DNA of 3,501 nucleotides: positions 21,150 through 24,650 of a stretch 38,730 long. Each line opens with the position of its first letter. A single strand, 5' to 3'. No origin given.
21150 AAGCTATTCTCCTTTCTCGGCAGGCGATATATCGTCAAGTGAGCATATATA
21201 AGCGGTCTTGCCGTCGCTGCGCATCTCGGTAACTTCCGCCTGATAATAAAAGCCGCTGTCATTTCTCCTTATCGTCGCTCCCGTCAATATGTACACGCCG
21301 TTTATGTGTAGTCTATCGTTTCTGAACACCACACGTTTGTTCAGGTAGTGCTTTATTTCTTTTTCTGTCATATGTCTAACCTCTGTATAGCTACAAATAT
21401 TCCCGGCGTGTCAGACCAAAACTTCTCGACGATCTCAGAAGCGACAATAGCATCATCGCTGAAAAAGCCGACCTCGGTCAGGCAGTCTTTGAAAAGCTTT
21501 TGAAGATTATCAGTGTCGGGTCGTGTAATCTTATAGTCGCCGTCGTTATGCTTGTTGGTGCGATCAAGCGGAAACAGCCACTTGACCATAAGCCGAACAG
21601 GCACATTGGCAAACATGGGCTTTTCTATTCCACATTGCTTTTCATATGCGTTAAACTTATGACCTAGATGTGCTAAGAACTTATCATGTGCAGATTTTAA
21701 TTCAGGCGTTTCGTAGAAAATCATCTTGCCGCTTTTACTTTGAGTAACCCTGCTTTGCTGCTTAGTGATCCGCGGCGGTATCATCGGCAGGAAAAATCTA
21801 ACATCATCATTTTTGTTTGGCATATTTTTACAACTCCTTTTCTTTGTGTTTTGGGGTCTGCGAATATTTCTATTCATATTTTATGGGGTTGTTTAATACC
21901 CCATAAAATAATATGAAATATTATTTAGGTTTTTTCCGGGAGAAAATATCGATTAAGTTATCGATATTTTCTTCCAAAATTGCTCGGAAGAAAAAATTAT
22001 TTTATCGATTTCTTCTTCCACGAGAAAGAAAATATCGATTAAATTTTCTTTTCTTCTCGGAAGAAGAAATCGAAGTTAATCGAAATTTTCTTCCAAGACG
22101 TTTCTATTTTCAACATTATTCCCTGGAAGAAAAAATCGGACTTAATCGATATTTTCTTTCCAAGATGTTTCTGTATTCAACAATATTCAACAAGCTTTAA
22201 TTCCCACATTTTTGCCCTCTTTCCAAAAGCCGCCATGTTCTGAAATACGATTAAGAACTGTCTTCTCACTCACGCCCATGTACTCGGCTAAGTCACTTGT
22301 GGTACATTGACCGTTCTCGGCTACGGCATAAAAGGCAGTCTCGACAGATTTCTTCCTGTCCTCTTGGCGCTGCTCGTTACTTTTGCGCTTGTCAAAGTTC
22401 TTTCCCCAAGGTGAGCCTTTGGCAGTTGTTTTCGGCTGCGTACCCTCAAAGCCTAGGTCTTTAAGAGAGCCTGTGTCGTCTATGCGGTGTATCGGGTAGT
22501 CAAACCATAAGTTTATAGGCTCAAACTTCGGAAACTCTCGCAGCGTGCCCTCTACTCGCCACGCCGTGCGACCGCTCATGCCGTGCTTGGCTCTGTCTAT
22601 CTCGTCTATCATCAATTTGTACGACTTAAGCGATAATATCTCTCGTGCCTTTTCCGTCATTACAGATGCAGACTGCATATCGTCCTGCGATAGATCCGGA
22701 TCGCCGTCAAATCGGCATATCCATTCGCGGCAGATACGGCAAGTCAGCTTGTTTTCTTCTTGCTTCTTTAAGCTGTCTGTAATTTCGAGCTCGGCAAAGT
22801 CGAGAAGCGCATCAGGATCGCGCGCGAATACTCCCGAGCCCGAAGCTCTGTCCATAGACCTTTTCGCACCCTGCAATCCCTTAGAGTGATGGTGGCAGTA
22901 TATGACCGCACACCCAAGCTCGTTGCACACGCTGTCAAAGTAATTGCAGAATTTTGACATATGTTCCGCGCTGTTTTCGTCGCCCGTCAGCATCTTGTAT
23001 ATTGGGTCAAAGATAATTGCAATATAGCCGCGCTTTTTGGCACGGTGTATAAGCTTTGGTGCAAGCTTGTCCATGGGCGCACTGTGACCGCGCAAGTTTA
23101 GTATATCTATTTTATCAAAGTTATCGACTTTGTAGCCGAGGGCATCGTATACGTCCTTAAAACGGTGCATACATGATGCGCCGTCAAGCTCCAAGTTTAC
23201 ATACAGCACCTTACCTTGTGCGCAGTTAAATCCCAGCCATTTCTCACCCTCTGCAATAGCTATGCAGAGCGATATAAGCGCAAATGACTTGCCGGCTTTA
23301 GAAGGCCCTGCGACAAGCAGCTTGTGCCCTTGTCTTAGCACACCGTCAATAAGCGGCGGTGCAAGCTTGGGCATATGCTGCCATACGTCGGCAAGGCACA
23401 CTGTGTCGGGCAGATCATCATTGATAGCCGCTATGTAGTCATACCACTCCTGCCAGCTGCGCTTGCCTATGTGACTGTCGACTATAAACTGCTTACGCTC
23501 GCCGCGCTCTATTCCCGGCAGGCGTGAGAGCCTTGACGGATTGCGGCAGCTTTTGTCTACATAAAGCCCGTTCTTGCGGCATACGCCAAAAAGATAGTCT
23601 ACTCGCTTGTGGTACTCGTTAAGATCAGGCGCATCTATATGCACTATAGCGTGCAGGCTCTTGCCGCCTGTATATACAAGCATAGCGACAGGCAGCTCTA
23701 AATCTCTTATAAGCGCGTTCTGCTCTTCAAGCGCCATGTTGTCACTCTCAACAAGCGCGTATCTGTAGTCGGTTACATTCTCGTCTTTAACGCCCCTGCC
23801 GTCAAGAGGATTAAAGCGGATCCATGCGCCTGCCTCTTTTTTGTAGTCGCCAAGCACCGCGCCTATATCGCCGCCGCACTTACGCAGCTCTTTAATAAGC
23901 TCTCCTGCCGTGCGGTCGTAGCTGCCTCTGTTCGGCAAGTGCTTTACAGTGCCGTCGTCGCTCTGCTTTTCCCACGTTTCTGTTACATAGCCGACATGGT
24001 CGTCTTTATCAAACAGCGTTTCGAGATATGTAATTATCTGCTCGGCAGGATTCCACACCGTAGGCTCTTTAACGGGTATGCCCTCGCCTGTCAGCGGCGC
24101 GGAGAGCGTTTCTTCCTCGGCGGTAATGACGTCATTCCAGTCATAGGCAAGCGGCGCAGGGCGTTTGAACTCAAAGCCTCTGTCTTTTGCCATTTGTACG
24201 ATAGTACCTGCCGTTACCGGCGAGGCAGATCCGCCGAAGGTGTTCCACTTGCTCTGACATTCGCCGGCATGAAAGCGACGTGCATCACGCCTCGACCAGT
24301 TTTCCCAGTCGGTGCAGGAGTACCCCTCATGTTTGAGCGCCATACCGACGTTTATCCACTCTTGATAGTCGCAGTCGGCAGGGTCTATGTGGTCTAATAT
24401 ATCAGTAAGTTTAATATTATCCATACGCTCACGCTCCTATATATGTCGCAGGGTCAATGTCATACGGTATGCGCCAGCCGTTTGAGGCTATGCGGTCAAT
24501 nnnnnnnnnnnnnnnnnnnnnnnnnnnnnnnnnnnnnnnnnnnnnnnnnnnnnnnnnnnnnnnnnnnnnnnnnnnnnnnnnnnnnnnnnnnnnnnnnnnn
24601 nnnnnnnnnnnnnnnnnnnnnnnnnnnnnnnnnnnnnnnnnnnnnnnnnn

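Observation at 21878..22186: Five palindromic iteron-like units directly downstream of the primase-helicase gene: candidate origin of replication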

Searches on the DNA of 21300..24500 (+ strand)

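Call 9: search_dna_similar(query=window:21300-24500:+, collection=phages, mode=distant, max_rows=30)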
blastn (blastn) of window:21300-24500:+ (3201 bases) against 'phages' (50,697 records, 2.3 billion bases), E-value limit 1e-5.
Records with a match: 53; places in all: 53; records where one place covers at least 80% of the query: 0.
Best place of each record, by identity: 60-80% 53.
By first word of the organism name: Streptococcus 34; Paenibacillus 7; Bacteriophage 3; Faecalibacterium 3; Bacillus 2; Enterococcus 2; Flavonifractor 1; Dulem 1.
By host as written in the record: Paenibacillus larvae NRRL 2605 5; - 4; Paenibacillus larvae 2; Faecalibacterium prausnitzii 2; Enterococcus faecalis 2; Streptococcus salivarius JF 1; Streptococcus salivarius NCTC_8618 1; Streptococcus salivarius ATCC_7073 1; and 35 more.
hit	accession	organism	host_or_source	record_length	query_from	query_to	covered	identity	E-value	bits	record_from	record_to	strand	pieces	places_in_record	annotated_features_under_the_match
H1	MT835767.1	Bacteriophage sp.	human fecal samples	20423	1158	2789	51%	69.5%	0e+0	666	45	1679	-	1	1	record has no annotation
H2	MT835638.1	Bacteriophage sp.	human fecal samples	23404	1179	3069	46%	70.9%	7e-148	698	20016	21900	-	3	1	record has no annotation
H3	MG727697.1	Paenibacillus phage Dragolir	Paenibacillus larvae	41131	117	2573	42%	68.5%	1e-95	491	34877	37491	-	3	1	DNA primase | holliday junction resolvase | hypothetical protein (x2)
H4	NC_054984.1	Paenibacillus phage Dragolir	Paenibacillus larvae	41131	117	2573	42%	68.5%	1e-95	491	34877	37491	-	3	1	DNA primase | RusA-like Holliday junction resolvase | hypothetical protein (x2)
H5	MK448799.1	Streptococcus phage Javan535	Streptococcus salivarius JF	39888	98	2628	42%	64.9%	4e-43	257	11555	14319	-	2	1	replicative DNA helicase | resolvase | hypothetical protein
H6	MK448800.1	Streptococcus phage Javan539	Streptococcus salivarius NCTC_8618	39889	98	2628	42%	64.9%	4e-43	257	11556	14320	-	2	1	replicative DNA helicase | resolvase | hypothetical protein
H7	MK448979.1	Streptococcus phage Javan534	Streptococcus salivarius ATCC_7073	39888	98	2628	42%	64.9%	4e-43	257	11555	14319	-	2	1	replicative DNA helicase | resolvase | hypothetical protein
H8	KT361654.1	Paenibacillus phage Vegas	Paenibacillus larvae NRRL 2605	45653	1189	2573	38%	68.1%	7e-91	421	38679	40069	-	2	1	DNA primase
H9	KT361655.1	Paenibacillus phage Hayley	Paenibacillus larvae NRRL 2605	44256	1189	2573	38%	68.1%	7e-91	421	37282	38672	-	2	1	DNA primase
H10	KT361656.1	Paenibacillus phage Vadim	Paenibacillus larvae NRRL 2605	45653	1189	2573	38%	68.1%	7e-91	421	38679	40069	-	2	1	DNA primase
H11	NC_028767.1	Paenibacillus phage Vegas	Paenibacillus larvae NRRL 2605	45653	1189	2573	38%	68.1%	7e-91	421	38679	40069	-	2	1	DNA primase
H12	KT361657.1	Paenibacillus phage Diane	Paenibacillus larvae NRRL 2605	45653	1189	2573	38%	67.9%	1e-88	413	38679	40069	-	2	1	DNA primase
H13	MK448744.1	Streptococcus phage Javan377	Streptococcus parasanguinis F0449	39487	112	2574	38%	67.3%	5e-74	353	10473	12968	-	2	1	replicative DNA helicase | resolvase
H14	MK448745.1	Streptococcus phage Javan381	Streptococcus parasanguinis SRR387741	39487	112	2574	38%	67.3%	5e-74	353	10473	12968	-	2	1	replicative DNA helicase | resolvase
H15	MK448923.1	Streptococcus phage Javan380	Streptococcus parasanguinis SRR387738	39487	112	2574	38%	67.3%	5e-74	353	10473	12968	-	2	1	replicative DNA helicase | resolvase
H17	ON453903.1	Flavonifractor phage Castelnaud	Flavonifractor plautii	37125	1186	2631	38%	66.4%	4e-63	323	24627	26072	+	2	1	DNA primase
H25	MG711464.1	Faecalibacterium phage FP_Lugh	Faecalibacterium prausnitzii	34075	1510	2631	35%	65.8%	3e-64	254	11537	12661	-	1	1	primase/helicase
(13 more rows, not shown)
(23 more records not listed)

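Call 10: search_dna_similar(query=window:21878-22186:+, collection=phages, mode=distant, max_rows=30, max_evalue=0.01)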
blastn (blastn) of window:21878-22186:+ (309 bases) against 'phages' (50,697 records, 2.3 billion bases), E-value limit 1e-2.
No match.

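Call 33: get_annotated_region(hit=H3, flank=1500)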
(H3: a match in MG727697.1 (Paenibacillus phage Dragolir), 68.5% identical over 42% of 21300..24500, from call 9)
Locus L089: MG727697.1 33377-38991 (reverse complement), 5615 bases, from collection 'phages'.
description: Paenibacillus phage Dragolir, complete genome.
organism: Paenibacillus phage Dragolir (NCBI taxid 2070190)
taxonomy: Viruses; Duplodnaviria; Heunggongvirae; Uroviricota; Caudoviricetes; Gochnauervirinae; Dragolirvirus; Dragolirvirus dragolir
host: Paenibacillus larvae; source: bee debris; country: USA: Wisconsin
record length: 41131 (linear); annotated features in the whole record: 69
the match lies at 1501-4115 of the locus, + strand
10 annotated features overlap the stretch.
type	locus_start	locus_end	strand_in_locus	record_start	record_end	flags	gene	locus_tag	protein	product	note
CDS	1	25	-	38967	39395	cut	-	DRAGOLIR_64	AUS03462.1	transcriptional activator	transcriptional activator RinA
CDS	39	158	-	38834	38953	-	-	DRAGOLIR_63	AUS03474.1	hypothetical protein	-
CDS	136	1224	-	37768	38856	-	-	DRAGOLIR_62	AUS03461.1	RNA polymerase sigma factor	-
CDS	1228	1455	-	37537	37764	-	-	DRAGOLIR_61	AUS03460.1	hypothetical protein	-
CDS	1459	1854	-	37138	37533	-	-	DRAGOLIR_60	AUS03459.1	holliday junction resolvase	holliday junction resolvase RusA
CDS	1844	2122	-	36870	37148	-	-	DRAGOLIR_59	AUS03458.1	hypothetical protein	-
CDS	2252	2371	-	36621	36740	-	-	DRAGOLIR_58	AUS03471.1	hypothetical protein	-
CDS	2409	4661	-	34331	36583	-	-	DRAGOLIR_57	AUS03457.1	DNA primase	-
CDS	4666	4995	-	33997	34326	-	-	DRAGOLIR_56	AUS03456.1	hypothetical protein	-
CDS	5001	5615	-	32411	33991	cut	-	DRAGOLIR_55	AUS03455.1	DEAD/DEAH box DNA helicase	-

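Call 34: get_annotated_region(hit=H5, flank=1500)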
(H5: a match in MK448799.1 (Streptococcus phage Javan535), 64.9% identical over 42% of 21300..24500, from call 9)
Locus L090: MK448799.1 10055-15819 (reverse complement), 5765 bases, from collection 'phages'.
description: Streptococcus phage Javan535, complete genome.
organism: Streptococcus phage Javan535 (NCBI taxid 2548248)
taxonomy: Viruses; Duplodnaviria; Heunggongvirae; Uroviricota; Caudoviricetes
host: Streptococcus salivarius JF; source: -; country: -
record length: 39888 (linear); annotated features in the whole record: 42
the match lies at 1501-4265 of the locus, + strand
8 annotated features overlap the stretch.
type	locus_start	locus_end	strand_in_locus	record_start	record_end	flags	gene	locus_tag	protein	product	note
CDS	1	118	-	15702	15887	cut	-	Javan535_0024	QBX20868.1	hypothetical protein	-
CDS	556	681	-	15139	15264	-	-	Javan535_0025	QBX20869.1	hypothetical protein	-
CDS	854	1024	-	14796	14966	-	-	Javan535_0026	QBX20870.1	hypothetical protein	-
CDS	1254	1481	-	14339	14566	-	-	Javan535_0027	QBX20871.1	hypothetical protein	-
CDS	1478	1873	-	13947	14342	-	-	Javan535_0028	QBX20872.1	resolvase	-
CDS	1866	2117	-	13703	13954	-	-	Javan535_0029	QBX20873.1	hypothetical protein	-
CDS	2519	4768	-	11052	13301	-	-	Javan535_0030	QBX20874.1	replicative DNA helicase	replicative DNA helicase, repA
CDS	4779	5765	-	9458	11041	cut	-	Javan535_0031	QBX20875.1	DNA helicase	DNA helicase, phage-associated; Type III restriction enzme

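Call 35: get_annotated_region(hit=H25, flank=2500)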
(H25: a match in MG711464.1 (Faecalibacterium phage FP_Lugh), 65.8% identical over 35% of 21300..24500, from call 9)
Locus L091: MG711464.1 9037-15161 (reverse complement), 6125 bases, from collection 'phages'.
description: Faecalibacterium phage FP_Lugh, complete genome.
organism: Faecalibacterium phage FP_Lugh (NCBI taxid 2070184)
taxonomy: Viruses; Duplodnaviria; Heunggongvirae; Uroviricota; Caudoviricetes; Lughvirus; Lughvirus lugh
host: Faecalibacterium prausnitzii; source: -; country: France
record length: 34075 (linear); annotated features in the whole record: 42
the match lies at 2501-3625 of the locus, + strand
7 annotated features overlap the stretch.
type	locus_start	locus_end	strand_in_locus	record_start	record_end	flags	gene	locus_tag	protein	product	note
CDS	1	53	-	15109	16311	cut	-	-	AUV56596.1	terminase large subunit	rasttk_feature_creation_tool=prodigal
CDS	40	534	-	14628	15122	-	-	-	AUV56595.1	terminase small subunit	rasttk_feature_creation_tool=prodigal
CDS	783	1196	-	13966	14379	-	-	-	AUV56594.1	hypothetical protein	rasttk_feature_creation_tool=prodigal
CDS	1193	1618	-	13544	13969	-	-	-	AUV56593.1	holliday junction resolvase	rasttk_feature_creation_tool=prodigal; Holliday junction resolvase RusA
CDS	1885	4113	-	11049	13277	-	-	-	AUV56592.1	primase/helicase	rasttk_feature_creation_tool=prodigal; AEP Primase-helicase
CDS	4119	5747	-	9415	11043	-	-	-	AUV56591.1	SSL2 helicase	rasttk_feature_creation_tool=prodigal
CDS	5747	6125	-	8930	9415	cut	-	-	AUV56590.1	single-stranded DNA-binding protein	rasttk_feature_creation_tool=prodigal; SSB protein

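Call 36: get_annotated_region(hit=H17, flank=2500)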
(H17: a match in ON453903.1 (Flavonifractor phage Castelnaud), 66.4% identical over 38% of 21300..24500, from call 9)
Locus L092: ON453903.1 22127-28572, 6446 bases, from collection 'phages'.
description: Flavonifractor phage Castelnaud, complete genome.
organism: Flavonifractor phage Castelnaud (NCBI taxid 2951975)
taxonomy: Viruses
host: Flavonifractor plautii; source: feces; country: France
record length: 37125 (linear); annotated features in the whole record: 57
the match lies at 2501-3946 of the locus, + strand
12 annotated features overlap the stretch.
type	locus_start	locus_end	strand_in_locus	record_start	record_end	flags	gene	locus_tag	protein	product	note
CDS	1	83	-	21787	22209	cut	-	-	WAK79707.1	HNH endonuclease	rasttk_feature_creation_tool=/opt/patric-common/ runtime/bin/phanotate version 1.5.0; HHpred against PHROGS v3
CDS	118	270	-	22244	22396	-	-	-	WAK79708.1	hypothetical protein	rasttk_feature_creation_tool=/opt/patric-common/ runtime/bin/phanotate version 1.5.0; ...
CDS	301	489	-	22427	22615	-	-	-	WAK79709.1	hypothetical protein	rasttk_feature_creation_tool=/opt/patric-common/ runtime/bin/phanotate version 1.5.0; ...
CDS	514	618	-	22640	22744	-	-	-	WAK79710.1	hypothetical protein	rasttk_feature_creation_tool=/opt/patric-common/ runtime/bin/phanotate version 1.5.0; ...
CDS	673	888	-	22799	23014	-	-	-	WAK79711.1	transcriptional regulator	rasttk_feature_creation_tool=/opt/patric-common/ runtime/bin/phanotate version 1.5.0; HHpred against PHROGS v3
CDS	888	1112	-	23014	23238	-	-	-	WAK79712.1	hypothetical protein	rasttk_feature_creation_tool=/opt/patric-common/ runtime/bin/phanotate version 1.5.0; ...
CDS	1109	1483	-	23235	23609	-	-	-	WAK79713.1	hypothetical protein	rasttk_feature_creation_tool=/opt/patric-common/ runtime/bin/phanotate version 1.5.0; ...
CDS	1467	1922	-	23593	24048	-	-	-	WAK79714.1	RusA-like holliday junction resolvase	rasttk_feature_creation_tool=/opt/patric-common/ runtime/bin/phanotate version 1.5.0; HHpred against PHROGS v3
CDS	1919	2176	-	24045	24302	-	-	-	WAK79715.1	hypothetical protein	rasttk_feature_creation_tool=/opt/patric-common/ runtime/bin/phanotate version 1.5.0; ...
CDS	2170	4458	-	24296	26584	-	-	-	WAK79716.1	DNA primase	rasttk_feature_creation_tool=/opt/patric-common/ runtime/bin/phanotate version 1.5.0; HHpred against PHROGS v3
CDS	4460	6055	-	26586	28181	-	-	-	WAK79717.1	DNA helicase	rasttk_feature_creation_tool=/opt/patric-common/ runtime/bin/phanotate version 1.5.0; HHpred against PHROGS v3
CDS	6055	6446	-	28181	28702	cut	-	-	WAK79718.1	hypothetical protein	rasttk_feature_creation_tool=/opt/patric-common/ runtime/bin/phanotate version 1.5.0; ...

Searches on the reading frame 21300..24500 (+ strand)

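Call 62: find_related_loci(query=L090:2519-4768:-, collection=viral_contigs, flank=1500)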
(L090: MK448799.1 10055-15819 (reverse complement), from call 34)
Query L090:2519-4768:- (749 aa) in viral_contigs; peptide patterns used: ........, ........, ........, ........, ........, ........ (x = any residue, [..] = any of these).
100 stretches matched a pattern; 99 encode a relative of the query (tblastn E <= 1e-3); the best 80 are kept; 80 distinct loci.
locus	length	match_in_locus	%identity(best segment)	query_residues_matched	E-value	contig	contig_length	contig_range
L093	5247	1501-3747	99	1-749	0e+0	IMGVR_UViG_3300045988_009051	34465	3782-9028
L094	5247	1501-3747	99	1-749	0e+0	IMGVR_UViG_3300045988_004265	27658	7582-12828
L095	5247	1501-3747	98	1-749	0e+0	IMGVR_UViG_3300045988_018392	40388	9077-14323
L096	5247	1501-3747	98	1-749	0e+0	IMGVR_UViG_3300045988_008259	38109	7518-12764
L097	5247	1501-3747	95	1-749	0e+0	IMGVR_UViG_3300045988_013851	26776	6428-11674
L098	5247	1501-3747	96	1-749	0e+0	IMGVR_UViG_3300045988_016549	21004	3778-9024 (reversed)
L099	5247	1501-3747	95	1-749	0e+0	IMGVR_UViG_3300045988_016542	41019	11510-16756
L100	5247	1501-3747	94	1-749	0e+0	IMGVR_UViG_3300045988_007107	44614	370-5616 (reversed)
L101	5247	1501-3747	100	1-749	0e+0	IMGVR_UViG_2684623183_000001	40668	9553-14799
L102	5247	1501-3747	93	1-749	0e+0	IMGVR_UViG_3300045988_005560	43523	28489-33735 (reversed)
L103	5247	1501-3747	92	1-748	0e+0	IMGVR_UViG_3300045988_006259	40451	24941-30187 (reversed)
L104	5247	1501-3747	93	1-749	0e+0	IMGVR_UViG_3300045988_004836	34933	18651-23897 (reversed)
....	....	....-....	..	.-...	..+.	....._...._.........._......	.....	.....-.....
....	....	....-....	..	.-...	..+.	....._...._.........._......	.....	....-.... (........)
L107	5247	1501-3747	93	1-749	0e+0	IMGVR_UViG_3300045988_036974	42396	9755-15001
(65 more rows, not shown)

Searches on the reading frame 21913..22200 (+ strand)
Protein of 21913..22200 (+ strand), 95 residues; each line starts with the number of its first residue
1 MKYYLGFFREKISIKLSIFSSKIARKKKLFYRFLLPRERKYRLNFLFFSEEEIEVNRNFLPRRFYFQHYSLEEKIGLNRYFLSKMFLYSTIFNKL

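Call 72: search_protein_families(library=pfam, proteins=[window:21913-22200:+], max_evalue=0.01)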
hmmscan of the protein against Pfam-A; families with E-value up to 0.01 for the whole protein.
window:21913-22200:+ (95 aa): 0 families
